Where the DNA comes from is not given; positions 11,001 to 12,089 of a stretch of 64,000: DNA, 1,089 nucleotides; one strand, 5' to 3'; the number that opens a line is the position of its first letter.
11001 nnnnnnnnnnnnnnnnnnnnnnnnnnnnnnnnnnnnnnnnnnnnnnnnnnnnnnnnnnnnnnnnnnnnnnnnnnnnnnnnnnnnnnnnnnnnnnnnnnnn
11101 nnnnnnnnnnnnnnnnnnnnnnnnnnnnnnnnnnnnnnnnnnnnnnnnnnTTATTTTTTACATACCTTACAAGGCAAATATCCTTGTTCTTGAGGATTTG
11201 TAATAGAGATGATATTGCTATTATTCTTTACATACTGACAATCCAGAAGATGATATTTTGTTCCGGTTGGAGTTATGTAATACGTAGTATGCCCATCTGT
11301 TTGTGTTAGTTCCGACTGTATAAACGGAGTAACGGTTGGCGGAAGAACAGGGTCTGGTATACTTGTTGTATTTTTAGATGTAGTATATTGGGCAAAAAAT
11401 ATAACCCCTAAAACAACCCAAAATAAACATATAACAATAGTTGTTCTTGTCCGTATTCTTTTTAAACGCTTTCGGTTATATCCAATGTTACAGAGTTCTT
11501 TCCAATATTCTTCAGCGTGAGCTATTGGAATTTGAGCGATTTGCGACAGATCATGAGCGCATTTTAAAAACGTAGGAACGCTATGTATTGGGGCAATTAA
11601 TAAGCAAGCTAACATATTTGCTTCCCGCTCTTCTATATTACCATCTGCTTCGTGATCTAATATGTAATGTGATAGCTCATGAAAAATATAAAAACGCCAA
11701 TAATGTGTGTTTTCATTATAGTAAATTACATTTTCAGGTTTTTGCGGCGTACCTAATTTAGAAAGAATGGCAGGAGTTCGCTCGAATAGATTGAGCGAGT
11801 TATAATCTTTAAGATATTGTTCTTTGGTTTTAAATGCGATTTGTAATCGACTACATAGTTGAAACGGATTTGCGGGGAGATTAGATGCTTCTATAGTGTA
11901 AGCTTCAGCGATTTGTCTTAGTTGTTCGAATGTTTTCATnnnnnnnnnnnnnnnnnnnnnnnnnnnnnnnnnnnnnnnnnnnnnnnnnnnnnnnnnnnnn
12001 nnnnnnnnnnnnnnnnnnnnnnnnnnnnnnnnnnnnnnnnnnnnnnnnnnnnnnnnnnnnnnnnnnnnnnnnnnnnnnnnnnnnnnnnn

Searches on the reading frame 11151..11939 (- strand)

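Call 21: search_protein_families(library=pfam, proteins=[window:11151-11939:-], max_evalue=0.001)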
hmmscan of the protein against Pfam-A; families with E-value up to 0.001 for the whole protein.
window:11151-11939:- (262 aa): 0 families

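Call 22: search_protein_families(library=phrogs, proteins=[window:11151-11939:-], max_evalue=0.001)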
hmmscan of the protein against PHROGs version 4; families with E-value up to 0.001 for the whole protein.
window:11151-11939:- (262 aa): 3 families
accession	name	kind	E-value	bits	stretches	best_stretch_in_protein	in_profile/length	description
phrog_14556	-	unknown function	9.8e-07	28.9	1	209-261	398-450/451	-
phrog_87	-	other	3.2e-06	28.1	1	10-122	28-134/227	metallo-protease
phrog_1914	-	unknown function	5.5e-05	23.9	1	16-137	23-165/222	-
